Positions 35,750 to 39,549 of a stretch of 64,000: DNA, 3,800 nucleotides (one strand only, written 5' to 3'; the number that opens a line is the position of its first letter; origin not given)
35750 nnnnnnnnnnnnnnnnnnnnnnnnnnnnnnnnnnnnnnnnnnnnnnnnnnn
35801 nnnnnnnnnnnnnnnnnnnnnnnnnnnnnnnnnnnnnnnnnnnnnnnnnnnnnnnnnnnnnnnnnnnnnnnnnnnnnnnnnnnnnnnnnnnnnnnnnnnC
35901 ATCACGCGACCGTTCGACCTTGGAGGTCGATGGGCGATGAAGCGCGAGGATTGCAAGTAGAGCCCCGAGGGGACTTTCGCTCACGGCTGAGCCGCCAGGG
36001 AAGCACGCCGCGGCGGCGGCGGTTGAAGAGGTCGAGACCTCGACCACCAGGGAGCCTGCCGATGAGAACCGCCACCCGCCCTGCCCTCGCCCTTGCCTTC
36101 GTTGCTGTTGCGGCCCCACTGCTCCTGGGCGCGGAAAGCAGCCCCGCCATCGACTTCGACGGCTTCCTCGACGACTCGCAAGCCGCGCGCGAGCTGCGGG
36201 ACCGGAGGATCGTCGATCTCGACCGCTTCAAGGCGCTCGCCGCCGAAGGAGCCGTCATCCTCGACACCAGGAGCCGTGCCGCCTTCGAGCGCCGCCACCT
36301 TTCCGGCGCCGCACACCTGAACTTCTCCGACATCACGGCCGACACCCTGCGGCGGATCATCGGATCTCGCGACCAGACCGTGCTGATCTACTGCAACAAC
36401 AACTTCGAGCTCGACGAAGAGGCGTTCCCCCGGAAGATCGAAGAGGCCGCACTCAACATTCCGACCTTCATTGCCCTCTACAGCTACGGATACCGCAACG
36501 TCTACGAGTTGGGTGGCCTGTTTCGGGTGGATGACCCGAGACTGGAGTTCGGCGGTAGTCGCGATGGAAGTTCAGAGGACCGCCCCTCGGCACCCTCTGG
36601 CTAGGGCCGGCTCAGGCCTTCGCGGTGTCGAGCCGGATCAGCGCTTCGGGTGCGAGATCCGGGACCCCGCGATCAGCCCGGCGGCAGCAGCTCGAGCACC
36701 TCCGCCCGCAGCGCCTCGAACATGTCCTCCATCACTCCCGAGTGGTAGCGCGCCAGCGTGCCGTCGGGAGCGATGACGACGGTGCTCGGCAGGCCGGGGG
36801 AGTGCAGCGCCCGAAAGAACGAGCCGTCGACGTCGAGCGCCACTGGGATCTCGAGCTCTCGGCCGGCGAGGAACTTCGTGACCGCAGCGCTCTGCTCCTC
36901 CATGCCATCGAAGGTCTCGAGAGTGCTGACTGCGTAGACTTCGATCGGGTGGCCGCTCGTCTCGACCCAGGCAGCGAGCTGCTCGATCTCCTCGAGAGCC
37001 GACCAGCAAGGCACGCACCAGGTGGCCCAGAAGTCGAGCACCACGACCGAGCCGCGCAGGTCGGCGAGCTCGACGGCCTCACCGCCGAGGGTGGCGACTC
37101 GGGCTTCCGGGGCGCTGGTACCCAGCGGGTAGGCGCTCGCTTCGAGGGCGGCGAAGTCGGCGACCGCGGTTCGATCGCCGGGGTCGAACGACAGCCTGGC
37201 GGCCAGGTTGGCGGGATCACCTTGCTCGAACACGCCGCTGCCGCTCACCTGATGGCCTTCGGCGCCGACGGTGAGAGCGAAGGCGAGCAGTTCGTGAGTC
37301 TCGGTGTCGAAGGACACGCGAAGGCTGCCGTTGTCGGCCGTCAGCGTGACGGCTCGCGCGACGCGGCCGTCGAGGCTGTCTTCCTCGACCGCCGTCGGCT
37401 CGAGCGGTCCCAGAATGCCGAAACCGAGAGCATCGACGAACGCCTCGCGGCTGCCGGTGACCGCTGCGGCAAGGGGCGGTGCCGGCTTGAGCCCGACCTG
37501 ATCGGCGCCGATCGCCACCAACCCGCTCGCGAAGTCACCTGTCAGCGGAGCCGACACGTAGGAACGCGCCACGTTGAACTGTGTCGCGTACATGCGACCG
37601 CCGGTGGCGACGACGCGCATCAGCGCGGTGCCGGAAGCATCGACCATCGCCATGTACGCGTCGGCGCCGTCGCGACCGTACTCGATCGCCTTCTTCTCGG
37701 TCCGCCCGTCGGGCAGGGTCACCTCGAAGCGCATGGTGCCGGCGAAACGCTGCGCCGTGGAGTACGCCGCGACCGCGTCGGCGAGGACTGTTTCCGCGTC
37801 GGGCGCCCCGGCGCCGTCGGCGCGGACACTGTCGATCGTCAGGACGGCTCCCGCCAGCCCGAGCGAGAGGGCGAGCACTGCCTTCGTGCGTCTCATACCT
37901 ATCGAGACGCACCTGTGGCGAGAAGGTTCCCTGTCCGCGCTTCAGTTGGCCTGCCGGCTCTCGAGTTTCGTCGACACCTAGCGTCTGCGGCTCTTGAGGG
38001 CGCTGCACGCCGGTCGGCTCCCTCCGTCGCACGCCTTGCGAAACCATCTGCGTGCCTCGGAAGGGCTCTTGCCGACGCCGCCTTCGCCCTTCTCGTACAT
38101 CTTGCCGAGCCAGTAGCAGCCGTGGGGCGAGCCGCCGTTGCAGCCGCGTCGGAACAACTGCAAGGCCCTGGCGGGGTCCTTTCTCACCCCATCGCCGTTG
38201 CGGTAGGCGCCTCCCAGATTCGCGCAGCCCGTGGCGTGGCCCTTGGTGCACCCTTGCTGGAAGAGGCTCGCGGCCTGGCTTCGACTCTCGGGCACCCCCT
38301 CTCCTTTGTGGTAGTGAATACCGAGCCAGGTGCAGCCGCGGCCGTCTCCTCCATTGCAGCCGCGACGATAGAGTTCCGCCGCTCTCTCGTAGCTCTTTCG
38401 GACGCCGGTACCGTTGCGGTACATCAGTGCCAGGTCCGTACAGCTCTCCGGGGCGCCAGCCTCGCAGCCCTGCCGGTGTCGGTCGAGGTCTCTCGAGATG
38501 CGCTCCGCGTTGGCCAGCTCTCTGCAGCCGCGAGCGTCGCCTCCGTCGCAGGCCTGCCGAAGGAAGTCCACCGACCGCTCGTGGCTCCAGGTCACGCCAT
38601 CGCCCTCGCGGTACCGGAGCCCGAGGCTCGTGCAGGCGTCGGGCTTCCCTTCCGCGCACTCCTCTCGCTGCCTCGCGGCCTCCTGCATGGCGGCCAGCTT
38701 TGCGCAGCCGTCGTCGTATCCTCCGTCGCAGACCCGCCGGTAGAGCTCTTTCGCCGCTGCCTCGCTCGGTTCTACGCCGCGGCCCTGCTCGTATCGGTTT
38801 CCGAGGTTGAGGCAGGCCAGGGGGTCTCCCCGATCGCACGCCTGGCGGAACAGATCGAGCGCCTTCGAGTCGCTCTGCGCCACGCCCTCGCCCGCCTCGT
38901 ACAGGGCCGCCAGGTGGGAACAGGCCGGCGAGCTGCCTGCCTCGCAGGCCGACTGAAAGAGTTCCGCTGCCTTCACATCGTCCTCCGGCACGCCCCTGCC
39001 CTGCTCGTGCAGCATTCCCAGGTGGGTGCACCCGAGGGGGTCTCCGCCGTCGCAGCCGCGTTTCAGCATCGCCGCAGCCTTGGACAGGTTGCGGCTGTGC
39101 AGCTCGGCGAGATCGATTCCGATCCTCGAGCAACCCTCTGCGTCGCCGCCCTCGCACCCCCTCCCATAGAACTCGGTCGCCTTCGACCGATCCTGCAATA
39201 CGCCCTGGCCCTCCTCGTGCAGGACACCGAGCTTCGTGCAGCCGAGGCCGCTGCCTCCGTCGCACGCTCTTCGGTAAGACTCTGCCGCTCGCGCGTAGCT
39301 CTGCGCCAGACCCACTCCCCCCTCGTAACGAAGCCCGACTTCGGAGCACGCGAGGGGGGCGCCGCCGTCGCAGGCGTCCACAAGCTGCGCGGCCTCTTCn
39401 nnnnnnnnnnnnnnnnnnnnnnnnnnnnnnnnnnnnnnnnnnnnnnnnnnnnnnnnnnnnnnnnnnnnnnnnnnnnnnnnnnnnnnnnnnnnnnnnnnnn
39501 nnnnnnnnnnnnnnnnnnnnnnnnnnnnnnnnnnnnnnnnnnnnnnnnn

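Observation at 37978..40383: Secreted caspase-like peptidase fused to a dozen Cys-containing Sel1 repeats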

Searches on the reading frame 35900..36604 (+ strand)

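Call 11: search_protein_families(library=pfam, proteins=[window:35900-36604:+], max_evalue=0.001)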
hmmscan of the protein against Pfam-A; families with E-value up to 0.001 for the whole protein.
window:35900-36604:+ (234 aa): 1 family
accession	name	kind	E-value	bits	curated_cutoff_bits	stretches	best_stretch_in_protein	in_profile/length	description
PF00581.25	Rhodanese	-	1.4e-08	35.5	22.2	1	108-200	3-98/102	Rhodanese-like domain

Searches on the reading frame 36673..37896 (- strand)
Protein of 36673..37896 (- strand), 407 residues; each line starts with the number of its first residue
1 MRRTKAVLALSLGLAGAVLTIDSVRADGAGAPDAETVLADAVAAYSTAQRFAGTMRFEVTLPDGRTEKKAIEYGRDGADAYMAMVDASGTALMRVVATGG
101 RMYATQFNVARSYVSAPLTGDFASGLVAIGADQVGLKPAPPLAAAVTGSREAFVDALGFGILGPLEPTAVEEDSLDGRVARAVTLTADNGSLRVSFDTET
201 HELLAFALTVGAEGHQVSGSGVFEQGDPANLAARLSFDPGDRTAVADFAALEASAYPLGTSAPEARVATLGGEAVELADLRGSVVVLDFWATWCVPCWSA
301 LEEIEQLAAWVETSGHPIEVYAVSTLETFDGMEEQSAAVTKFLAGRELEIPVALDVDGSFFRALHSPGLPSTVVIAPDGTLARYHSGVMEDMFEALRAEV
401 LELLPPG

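Call 11: search_protein_families(library=pfam, proteins=[window:36673-37896:-], max_evalue=0.001)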
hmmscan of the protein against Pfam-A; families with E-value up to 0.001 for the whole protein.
window:36673-37896:- (407 aa): 3 families
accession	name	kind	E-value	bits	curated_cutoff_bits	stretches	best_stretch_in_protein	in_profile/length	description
PF00578.27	AhpC-TSA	-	3.3e-15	56.6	26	1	259-382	2-122/124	AhpC/TSA family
PF08534.16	Redoxin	-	1.8e-14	54.2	26.6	1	259-390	3-137/148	Redoxin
PF13905.12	Thioredoxin_8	-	8.2e-05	23.3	27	1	282-380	1-93/94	Thioredoxin-like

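Call 62: search_protein_families(library=padloc, proteins=[window:36673-37896:-], max_evalue=0.001)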
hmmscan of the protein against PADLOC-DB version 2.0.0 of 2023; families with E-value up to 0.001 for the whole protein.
window:36673-37896:- (407 aa): 0 families

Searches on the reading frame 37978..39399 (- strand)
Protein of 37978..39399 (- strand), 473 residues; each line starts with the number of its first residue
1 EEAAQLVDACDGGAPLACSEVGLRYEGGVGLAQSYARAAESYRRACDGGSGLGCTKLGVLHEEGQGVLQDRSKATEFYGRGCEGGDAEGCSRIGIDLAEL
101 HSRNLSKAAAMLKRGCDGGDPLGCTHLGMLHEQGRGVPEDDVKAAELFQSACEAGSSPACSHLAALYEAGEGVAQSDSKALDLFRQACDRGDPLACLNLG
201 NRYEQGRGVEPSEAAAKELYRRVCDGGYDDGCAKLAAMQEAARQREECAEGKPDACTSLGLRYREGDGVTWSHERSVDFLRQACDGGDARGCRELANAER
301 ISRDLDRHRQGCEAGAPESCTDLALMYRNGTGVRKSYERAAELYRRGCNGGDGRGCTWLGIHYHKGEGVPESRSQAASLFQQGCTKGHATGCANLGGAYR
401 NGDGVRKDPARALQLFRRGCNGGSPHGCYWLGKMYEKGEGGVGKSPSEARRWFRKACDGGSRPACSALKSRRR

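Call 7: search_solved_structures(query=window:37978-39399:-, max_evalue=0.001, show_alignments=1)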
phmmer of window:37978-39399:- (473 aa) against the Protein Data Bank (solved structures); distinct sequences matched with E-value up to 0.001: 23.
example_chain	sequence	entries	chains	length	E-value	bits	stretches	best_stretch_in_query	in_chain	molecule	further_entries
6ok3_A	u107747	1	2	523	3.8e-44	154.9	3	309-462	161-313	Sel1 repeat protein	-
4bwr_A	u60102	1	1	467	1.1e-43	153.3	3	313-464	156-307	PROTEIN CORRESPONDING TO LOCUS C5321 FROM CFT073 E.COLI STRAIN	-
1ouv_A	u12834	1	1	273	2.8e-38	135.5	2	318-470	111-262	conserved hypothetical secreted protein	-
8sxq_A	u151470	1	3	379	2.2e-33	119.4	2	322-460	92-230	SEL-1 repeat protein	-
8ket_C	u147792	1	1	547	4.8e-31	111.7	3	118-238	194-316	Protein sel-1 homolog 1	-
9uav_C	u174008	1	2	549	4.9e-31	111.6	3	118-238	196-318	Protein sel-1 homolog 1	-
8kes_D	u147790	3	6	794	3.9e-30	108.6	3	118-238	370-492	Protein sel-1 homolog 1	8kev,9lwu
9og0_C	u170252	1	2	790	1.6e-29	106.6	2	118-238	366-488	Protein sel-1 homolog 1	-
6ork_A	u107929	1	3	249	2e-29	106.3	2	316-454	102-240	Sel1 repeat protein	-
6deh_A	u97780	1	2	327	6.5e-27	98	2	334-460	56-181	TPR repeat protein, protein-protein interaction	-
6ur7_A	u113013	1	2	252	4.9e-22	81.9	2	328-457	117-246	Sel1 repeat family protein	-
5b26_A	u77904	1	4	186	2.6e-21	79.6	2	118-238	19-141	Protein sel-1 homolog 1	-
6onw_A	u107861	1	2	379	8.8e-20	74.5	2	345-461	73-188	Sel1 repeat protein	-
7mqz_A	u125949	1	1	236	2.4e-16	63.2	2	86-206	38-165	Cytochrome c oxidase assembly factor 7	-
1klx_A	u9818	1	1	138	3.3e-14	56.1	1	273-395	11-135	Cysteine Rich Protein B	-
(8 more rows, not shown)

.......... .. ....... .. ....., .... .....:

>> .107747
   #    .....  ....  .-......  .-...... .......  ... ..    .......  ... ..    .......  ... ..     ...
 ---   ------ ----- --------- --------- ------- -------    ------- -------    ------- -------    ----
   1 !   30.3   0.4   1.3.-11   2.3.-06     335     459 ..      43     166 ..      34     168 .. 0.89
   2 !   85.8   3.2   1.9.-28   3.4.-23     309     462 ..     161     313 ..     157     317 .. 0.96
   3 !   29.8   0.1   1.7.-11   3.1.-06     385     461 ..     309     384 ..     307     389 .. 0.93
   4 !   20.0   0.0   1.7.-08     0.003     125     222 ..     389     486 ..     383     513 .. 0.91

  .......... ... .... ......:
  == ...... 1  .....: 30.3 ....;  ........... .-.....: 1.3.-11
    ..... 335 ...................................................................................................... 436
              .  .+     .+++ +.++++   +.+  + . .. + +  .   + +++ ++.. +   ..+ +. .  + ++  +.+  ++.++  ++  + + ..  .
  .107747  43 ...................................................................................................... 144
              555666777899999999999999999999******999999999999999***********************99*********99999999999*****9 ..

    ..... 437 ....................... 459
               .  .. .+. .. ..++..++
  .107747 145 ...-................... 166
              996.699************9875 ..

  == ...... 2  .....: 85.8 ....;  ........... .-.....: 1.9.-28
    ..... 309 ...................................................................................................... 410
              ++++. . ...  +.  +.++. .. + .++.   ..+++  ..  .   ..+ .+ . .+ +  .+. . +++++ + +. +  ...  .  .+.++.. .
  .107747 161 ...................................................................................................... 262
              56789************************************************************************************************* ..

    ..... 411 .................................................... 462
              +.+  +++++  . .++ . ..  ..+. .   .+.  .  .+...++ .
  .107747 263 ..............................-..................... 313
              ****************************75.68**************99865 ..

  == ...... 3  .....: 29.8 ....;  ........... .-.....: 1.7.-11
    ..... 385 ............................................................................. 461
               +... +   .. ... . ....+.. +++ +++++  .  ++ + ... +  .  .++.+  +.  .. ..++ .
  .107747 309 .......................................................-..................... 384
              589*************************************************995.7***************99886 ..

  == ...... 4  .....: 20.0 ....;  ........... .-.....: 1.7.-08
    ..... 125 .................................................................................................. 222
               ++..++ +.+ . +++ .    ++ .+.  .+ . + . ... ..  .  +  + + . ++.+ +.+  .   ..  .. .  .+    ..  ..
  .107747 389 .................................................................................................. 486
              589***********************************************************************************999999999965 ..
